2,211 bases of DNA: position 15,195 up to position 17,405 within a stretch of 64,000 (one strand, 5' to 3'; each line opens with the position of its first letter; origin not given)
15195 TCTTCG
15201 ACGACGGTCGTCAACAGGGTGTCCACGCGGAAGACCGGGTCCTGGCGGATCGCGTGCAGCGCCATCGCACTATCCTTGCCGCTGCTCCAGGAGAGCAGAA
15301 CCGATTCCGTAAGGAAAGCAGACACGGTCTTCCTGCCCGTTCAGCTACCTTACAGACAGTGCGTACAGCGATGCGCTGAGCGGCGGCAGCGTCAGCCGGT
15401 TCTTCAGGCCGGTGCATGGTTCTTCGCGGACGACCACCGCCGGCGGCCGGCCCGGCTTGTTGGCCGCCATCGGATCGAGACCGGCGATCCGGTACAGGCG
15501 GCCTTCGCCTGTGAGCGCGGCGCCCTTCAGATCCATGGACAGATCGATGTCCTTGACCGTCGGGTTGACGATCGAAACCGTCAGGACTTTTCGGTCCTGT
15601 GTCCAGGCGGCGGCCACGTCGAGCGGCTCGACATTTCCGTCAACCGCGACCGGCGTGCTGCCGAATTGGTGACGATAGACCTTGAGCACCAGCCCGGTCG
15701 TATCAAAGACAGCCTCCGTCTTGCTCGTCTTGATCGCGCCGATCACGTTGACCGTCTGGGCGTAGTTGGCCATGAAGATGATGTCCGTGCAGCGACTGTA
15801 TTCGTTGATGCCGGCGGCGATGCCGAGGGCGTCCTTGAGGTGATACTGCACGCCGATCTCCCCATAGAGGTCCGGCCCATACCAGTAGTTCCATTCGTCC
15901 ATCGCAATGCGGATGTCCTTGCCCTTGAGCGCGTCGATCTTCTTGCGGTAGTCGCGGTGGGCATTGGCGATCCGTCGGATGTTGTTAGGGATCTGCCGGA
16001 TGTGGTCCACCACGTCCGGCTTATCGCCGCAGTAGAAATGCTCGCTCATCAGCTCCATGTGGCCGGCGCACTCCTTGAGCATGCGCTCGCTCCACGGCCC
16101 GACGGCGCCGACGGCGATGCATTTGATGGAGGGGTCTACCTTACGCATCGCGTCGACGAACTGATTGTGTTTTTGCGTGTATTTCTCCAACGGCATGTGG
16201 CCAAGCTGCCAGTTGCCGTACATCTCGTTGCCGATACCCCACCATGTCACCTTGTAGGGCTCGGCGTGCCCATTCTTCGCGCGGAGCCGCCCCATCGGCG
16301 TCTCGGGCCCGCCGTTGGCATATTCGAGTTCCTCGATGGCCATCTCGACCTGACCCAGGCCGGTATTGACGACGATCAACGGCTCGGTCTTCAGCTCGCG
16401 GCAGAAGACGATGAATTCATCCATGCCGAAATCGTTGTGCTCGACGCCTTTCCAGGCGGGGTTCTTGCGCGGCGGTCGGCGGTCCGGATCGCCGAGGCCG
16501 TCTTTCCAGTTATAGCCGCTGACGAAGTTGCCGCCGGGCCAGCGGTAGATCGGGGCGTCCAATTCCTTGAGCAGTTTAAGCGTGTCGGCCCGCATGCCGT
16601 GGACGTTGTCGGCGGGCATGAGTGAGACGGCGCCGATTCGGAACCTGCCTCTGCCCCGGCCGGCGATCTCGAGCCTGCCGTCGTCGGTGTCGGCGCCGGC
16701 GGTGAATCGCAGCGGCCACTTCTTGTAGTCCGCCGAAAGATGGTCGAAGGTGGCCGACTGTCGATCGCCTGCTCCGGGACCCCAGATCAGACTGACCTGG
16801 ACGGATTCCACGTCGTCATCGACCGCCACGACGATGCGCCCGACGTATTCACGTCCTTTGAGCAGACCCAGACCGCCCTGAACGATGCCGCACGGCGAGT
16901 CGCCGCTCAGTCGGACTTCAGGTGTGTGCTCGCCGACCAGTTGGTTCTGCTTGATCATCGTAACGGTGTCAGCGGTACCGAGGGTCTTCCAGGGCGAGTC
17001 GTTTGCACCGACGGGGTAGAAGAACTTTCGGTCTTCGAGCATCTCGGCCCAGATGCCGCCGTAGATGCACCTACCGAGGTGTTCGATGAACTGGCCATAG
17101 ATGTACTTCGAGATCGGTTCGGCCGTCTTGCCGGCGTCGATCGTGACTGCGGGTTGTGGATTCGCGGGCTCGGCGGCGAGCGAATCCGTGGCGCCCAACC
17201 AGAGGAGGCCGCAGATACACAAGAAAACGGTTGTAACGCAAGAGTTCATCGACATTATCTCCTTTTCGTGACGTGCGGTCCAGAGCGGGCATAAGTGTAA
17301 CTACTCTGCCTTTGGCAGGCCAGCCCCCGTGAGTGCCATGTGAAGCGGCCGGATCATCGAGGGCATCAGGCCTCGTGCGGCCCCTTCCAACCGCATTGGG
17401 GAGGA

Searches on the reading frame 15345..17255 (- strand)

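Call 21: search_protein_families(library=pfam, proteins=[window:15345-17255:-], max_evalue=0.001)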
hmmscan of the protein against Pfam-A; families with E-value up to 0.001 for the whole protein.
window:15345-17255:- (636 aa): 2 families
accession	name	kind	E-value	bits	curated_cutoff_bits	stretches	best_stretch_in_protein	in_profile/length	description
PF06964.18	Alpha-L-AF_C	-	2.2e-19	70.7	27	1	453-627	1-165/165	Alpha-L-arabinofuranosidase C-terminal domain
PF22848.2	ASD1_dom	-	3.3e-08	33.9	22.2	0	307-390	111-185/239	Alpha-L-arabinofuranosidase 1 domain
